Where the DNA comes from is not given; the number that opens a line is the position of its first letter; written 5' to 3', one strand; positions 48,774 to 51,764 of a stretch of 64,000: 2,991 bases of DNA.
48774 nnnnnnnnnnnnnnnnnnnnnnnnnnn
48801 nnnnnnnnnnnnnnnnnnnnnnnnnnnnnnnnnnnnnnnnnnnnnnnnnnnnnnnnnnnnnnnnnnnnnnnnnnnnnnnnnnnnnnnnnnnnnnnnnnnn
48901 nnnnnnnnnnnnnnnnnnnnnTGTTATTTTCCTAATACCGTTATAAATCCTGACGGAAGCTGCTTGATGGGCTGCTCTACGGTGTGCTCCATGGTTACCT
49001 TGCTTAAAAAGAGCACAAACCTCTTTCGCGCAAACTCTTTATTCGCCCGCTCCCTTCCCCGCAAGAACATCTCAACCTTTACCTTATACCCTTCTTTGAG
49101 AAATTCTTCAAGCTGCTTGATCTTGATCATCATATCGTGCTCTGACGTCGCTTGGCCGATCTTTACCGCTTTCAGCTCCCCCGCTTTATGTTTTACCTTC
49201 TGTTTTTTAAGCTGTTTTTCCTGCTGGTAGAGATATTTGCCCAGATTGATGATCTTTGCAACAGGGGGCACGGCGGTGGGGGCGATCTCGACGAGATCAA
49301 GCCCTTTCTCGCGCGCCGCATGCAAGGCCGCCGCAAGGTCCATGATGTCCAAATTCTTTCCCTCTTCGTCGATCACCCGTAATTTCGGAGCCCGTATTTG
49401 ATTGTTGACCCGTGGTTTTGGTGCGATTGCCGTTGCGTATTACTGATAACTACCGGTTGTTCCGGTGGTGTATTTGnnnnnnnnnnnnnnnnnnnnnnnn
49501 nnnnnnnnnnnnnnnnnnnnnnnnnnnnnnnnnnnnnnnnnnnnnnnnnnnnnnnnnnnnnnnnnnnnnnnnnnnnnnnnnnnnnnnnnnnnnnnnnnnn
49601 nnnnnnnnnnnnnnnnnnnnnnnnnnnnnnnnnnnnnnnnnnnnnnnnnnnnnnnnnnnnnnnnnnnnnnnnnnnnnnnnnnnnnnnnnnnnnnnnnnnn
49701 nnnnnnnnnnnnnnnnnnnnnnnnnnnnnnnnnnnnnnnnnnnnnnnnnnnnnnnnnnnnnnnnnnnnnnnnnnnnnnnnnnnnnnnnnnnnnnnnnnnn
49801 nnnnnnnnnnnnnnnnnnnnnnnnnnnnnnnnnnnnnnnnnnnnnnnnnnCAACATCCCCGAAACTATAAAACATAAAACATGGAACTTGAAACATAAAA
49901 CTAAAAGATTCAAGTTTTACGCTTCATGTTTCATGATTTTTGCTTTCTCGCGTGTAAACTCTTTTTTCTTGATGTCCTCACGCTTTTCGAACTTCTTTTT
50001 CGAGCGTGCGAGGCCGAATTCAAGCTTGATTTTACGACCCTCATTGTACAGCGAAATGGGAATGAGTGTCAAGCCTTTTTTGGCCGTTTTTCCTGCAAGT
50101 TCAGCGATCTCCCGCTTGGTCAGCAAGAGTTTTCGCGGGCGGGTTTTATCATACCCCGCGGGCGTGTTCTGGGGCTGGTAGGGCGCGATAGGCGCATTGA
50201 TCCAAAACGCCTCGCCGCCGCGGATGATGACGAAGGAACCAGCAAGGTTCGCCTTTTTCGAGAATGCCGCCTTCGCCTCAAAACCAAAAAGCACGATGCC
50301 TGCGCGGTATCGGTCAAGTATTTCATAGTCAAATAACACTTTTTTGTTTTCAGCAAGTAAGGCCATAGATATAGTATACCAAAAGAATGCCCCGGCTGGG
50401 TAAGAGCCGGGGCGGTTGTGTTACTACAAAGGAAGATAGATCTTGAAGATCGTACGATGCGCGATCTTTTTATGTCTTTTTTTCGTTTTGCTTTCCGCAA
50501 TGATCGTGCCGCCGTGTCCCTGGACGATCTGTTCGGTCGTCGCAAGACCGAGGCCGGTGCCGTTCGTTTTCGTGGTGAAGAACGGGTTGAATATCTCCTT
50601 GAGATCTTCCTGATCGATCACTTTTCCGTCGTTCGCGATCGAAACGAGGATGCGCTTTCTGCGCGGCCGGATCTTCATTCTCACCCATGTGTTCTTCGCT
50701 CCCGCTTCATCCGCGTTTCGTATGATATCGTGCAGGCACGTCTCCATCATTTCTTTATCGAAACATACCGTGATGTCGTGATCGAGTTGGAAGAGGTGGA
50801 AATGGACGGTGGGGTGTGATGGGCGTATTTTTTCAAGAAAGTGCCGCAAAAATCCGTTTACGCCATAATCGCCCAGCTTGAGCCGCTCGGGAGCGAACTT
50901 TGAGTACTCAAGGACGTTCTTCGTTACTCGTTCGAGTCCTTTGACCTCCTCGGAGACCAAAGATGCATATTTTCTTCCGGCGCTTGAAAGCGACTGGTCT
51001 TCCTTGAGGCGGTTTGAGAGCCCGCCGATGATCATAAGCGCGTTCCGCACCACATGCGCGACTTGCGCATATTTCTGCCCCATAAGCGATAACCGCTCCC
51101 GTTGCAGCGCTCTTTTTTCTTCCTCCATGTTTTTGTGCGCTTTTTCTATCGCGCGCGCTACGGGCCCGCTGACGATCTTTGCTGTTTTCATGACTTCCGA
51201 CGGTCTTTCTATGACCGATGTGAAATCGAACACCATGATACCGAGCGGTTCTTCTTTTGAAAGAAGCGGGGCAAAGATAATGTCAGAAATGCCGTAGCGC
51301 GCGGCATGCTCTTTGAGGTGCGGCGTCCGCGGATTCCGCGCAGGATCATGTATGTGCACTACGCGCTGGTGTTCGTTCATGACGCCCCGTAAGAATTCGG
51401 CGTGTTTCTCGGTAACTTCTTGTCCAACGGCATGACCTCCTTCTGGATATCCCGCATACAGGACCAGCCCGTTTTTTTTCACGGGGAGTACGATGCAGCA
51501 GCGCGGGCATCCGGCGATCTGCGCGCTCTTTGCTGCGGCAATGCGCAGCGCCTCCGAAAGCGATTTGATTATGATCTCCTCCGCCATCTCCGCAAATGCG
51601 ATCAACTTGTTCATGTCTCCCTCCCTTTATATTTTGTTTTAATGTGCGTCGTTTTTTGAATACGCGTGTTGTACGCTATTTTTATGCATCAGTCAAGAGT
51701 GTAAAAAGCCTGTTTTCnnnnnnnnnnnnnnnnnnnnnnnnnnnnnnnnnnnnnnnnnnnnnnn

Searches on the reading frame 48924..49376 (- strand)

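Call 52: search_protein_families(library=pfam, proteins=[window:48924-49376:-], max_evalue=0.001)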
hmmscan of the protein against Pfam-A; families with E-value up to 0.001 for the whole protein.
window:48924-49376:- (150 aa): 2 families
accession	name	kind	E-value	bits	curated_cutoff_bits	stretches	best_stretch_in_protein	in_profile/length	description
PF05198.21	IF3_N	-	3.6e-21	75.6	26.9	1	2-59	13-70/70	Translation initiation factor IF-3, N-terminal domain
PF00707.27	IF3_C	-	2.2e-16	60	34.8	1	67-139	2-74/86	Translation initiation factor IF-3, C-terminal domain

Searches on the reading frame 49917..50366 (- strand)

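Call 52: search_protein_families(library=pfam, proteins=[window:49917-50366:-], max_evalue=0.001)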
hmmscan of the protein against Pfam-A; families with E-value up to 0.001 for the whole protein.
window:49917-50366:- (149 aa): 1 family
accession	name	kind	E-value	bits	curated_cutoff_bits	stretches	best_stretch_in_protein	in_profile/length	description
PF01668.23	SmpB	-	2.5e-44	151.1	27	1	5-147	2-143/143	SmpB protein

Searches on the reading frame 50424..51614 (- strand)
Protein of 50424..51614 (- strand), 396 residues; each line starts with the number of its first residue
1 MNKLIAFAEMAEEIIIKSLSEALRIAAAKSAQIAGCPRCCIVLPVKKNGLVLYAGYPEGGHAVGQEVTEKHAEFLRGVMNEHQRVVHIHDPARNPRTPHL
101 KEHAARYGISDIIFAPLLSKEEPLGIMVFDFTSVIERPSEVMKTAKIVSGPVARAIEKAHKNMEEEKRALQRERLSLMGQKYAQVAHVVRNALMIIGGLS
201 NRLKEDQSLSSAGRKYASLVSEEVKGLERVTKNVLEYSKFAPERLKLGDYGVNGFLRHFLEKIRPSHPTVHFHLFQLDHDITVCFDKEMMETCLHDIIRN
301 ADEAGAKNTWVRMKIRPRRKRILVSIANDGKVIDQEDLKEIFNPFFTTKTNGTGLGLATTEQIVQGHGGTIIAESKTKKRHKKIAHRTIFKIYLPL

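Call 52: search_protein_families(library=pfam, proteins=[window:50424-51614:-], max_evalue=0.001)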
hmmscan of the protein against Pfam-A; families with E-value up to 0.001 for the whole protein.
window:50424-51614:- (396 aa): 4 families
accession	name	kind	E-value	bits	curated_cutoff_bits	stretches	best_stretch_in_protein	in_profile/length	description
PF02518.31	HATPase_c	-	1.5e-16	61.2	26.4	1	287-396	3-109/111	Histidine kinase-, DNA gyrase B-, and HSP90-like ATPase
PF01590.32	GAF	-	1.9e-07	32.1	22.4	1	19-132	2-110/133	GAF domain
PF13185.12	GAF_2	-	1.1e-05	26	28.6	1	18-157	3-136/136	GAF domain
PF00512.31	HisKA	-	5.3e-05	23.6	26.9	1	183-240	7-63/66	His Kinase A (phospho-acceptor) domain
